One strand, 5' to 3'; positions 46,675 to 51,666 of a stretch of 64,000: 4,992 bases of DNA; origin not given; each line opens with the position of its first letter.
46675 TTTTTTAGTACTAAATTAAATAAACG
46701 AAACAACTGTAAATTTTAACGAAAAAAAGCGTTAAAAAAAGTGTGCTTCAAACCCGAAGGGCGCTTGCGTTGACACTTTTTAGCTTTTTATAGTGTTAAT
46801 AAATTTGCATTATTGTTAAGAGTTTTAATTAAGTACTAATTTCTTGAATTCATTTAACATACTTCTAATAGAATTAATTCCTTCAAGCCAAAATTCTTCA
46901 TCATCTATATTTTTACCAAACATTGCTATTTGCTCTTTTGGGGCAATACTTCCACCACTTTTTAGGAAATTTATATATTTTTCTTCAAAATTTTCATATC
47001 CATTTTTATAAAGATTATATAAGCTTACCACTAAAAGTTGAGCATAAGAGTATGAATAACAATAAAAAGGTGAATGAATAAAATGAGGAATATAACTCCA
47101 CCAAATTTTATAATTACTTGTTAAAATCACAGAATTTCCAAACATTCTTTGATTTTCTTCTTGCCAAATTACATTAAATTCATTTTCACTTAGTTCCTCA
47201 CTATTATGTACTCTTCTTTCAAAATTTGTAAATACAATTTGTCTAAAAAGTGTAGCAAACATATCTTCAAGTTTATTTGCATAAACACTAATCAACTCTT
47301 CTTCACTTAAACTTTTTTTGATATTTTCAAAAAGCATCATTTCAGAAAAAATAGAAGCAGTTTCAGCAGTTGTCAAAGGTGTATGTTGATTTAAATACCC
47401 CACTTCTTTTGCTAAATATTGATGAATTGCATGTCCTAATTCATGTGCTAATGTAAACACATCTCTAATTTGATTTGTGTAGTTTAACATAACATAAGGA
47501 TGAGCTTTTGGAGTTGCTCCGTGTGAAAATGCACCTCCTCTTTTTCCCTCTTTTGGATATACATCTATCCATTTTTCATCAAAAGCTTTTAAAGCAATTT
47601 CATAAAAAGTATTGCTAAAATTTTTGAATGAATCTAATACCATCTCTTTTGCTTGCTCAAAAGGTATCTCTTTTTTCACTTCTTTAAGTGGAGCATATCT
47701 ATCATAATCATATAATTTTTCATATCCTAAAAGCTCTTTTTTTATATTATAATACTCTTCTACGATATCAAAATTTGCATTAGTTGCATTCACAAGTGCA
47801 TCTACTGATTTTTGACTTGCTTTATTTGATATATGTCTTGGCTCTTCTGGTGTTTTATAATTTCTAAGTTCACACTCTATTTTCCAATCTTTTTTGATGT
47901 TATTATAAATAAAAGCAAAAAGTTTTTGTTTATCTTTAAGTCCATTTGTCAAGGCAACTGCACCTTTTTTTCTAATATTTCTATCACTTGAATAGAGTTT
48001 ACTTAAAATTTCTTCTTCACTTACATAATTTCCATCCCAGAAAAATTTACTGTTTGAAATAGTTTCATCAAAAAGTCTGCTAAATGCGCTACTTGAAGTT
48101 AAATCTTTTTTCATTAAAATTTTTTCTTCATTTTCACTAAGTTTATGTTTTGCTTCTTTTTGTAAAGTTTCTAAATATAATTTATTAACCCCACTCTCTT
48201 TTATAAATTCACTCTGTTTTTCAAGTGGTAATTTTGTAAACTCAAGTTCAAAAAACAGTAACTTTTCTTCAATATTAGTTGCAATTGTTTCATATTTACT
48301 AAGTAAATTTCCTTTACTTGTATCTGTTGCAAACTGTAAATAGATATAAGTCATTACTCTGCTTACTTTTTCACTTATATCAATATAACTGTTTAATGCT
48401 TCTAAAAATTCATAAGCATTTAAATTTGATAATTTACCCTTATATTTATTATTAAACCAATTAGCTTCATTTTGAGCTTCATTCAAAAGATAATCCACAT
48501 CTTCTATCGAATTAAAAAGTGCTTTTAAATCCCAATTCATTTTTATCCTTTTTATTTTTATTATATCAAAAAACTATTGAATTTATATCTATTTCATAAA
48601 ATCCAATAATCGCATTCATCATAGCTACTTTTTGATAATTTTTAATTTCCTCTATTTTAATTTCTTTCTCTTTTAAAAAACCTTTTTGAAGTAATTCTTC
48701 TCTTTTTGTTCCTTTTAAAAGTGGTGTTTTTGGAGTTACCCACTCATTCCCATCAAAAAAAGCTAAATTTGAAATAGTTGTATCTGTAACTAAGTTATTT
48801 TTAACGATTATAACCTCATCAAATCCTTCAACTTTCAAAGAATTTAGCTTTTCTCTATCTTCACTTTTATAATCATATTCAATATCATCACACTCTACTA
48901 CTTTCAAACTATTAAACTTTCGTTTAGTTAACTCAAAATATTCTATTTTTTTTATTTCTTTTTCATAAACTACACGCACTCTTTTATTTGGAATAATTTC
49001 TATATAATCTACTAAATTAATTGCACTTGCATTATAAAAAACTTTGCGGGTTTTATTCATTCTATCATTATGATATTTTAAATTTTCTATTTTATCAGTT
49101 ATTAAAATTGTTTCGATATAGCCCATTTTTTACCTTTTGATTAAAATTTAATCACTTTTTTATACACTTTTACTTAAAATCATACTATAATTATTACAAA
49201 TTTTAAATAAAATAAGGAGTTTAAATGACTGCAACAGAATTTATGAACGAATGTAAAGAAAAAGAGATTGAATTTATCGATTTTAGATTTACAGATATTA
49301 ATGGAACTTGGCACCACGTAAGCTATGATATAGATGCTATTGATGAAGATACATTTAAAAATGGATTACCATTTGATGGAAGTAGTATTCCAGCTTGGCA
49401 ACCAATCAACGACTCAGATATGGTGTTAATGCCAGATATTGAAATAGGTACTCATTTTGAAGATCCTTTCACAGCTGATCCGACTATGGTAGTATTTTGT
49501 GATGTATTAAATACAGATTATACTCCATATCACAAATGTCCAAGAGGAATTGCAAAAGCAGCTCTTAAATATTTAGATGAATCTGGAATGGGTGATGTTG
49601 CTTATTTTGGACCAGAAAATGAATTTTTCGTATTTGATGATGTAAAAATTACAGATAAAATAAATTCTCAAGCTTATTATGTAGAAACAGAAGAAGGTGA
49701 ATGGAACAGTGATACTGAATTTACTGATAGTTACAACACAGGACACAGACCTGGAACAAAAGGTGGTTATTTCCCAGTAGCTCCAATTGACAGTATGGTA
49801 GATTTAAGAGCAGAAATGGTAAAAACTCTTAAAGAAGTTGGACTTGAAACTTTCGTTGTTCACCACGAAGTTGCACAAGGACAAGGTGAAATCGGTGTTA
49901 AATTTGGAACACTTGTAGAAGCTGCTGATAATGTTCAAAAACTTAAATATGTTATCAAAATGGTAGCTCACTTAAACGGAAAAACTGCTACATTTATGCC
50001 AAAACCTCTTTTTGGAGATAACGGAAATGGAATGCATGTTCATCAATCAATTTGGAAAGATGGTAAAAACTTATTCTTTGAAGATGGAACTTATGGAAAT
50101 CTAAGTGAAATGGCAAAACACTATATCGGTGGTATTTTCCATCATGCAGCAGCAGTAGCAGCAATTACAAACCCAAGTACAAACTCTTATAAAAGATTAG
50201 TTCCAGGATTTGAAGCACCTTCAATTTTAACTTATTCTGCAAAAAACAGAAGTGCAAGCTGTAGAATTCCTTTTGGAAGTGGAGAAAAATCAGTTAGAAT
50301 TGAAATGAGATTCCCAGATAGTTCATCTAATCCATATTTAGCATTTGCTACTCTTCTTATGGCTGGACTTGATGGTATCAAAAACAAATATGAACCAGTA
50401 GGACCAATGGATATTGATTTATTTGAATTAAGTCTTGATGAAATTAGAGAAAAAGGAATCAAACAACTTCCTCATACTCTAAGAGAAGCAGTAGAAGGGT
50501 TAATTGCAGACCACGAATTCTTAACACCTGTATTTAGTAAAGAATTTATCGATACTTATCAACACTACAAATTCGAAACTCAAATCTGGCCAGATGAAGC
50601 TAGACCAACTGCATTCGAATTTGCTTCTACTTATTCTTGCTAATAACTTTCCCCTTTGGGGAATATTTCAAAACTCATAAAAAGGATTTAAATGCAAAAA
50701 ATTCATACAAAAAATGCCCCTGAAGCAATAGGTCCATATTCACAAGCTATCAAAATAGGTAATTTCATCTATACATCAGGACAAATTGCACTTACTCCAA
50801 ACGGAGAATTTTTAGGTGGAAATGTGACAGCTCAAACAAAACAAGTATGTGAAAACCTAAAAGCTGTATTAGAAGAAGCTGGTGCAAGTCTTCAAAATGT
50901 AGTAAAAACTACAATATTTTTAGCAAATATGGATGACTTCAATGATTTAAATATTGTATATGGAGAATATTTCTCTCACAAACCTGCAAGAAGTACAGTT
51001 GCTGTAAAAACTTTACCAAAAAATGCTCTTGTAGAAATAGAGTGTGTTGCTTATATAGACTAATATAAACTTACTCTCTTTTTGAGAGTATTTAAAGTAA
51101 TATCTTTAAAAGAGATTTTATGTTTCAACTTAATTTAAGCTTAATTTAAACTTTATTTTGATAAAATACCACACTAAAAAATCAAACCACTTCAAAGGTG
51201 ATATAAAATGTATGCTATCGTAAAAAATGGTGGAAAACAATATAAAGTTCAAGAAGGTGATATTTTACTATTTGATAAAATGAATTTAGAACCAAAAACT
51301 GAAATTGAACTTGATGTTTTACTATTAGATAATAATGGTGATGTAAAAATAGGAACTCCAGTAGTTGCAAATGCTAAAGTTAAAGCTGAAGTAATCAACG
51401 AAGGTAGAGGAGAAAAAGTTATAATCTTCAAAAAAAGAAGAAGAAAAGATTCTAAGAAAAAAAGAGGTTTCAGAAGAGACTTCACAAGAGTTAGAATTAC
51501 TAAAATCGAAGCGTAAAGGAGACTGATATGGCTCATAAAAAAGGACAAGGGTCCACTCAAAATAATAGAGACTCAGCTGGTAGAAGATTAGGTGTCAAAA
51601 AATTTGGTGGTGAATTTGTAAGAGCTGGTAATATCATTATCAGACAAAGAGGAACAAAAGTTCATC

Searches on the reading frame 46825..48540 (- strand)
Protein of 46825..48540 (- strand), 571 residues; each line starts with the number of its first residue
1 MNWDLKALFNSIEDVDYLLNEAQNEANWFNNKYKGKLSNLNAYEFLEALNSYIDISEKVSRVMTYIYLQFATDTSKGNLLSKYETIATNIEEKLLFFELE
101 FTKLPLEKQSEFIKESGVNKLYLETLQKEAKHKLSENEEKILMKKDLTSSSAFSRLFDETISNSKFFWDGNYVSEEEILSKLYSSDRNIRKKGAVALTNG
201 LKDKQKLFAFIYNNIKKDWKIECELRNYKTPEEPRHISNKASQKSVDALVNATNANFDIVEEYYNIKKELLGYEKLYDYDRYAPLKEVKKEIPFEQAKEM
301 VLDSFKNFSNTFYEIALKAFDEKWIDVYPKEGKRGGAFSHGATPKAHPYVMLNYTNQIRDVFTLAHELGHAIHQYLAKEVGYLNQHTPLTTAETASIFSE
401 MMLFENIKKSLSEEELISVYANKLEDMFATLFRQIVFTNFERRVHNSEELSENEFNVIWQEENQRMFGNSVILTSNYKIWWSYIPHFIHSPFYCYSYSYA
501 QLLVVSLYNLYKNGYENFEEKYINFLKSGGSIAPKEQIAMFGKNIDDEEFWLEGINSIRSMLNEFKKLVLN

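Call 26: search_protein_families(library=pfam, proteins=[window:46825-48540:-])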
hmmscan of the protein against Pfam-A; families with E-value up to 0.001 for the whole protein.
window:46825-48540:- (571 aa): 3 families
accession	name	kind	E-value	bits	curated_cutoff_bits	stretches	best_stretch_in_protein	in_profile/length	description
PF01432.26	Peptidase_M3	-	2.6e-56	192.3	27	1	182-555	3-455/457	Peptidase family M3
PF08439.15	Peptidase_M3_N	-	8.8e-10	39.1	25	1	100-166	1-70/70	Oligopeptidase F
PF06114.19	Peptidase_M78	-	0.00041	20.6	22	0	341-387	22-67/123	IrrE N-terminal-like domain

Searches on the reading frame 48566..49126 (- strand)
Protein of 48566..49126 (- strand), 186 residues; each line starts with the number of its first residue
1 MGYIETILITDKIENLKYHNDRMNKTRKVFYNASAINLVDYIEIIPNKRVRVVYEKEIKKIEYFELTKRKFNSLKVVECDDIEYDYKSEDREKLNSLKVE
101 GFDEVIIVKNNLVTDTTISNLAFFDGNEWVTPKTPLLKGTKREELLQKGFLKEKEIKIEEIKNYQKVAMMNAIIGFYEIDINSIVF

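Call 26: search_protein_families(library=pfam, proteins=[window:48566-49126:-])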
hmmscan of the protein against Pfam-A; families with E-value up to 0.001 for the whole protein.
window:48566-49126:- (186 aa): 1 family
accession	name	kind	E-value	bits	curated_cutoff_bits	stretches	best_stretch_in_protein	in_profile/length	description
PF01063.24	Aminotran_4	-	3.7e-14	53.6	28.5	1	98-179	131-220/223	Amino-transferase class IV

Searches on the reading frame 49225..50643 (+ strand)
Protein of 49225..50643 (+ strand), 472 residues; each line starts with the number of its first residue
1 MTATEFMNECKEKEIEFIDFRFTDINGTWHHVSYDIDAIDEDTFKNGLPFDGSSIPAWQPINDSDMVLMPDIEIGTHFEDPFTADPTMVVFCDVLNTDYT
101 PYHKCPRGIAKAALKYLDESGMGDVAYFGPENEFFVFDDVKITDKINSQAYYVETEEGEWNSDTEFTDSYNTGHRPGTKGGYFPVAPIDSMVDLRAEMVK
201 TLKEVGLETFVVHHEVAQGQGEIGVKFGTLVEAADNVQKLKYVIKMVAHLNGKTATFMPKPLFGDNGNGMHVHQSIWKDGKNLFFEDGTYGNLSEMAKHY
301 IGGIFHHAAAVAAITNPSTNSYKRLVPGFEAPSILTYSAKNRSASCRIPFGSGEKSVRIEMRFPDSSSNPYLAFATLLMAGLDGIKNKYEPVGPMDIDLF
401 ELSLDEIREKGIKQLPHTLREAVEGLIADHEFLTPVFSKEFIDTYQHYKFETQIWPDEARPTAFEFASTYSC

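Call 26: search_protein_families(library=pfam, proteins=[window:49225-50643:+])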
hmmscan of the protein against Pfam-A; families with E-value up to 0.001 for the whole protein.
window:49225-50643:+ (472 aa): 2 families
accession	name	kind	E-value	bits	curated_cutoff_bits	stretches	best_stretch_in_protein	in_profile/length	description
PF00120.29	Gln-synt_C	-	2.8e-128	428.3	24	1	104-451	2-327/344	Glutamine synthetase, catalytic domain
PF03951.24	Gln-synt_N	-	3.5e-29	100.7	33.4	1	15-96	2-81/82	Glutamine synthetase, beta-Grasp domain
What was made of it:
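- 49225..50643 (+): glnA (type I glutamine synthetase, 472 aa). Pfam Gln-synt_N and Gln-synt_C (call 26).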

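Call 80: search_protein_families(library=ncbifam, proteins=[window:49225-50643:+], max_evalue=0.00001)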
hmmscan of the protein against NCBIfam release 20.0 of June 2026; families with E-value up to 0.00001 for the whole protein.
window:49225-50643:+ (472 aa): 5 families
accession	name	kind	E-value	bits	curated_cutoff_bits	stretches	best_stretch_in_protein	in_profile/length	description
TIGR00653.1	GlnA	equivalog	5.9e-190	631.9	429.15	1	6-470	3-461/462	type I glutamate--ammonia ligase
NF007006.0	PRK09469.1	equivalog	2.5e-161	537.4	845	1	1-453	1-451/469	glutamate--ammonia ligase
TIGR03105.1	gln_synth_III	equivalog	6.7e-73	245.6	469.6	1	191-450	156-415/435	type III glutamate--ammonia ligase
NF045547.1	GGputSyn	equivalog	6.3e-69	232.8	650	1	171-449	144-423/438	gamma-glutamylputrescine synthetase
NF041605.1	gln_syn_GlnII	equivalog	1.8e-14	53.7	500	1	170-374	123-321/333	glutamine synthetase GlnII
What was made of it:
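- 49225..50643 (+): NCBIfam GlnA 632 bits (call 80).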

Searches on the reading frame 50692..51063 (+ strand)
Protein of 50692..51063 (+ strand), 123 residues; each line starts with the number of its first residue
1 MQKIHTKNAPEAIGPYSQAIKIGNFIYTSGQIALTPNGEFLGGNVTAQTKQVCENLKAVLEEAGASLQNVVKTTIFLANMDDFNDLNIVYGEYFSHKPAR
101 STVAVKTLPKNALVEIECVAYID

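Call 26: search_protein_families(library=pfam, proteins=[window:50692-51063:+])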
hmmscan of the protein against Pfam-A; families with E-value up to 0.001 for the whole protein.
window:50692-51063:+ (123 aa): 1 family
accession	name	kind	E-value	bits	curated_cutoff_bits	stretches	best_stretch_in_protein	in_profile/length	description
PF01042.26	Ribonuc_L-PSP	-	1.9e-44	151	27.3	1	6-121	1-120/121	Endoribonuclease L-PSP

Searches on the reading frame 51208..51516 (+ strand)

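Call 30: search_protein_families(library=pfam, proteins=[window:51208-51516:+], max_evalue=0.01)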
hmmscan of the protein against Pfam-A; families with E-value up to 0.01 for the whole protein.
window:51208-51516:+ (102 aa): 1 family
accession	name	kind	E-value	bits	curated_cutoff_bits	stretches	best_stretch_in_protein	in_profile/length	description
PF00829.26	Ribosomal_L21p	-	1.8e-35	121.6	27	1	1-100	1-99/99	Ribosomal prokaryotic L21 protein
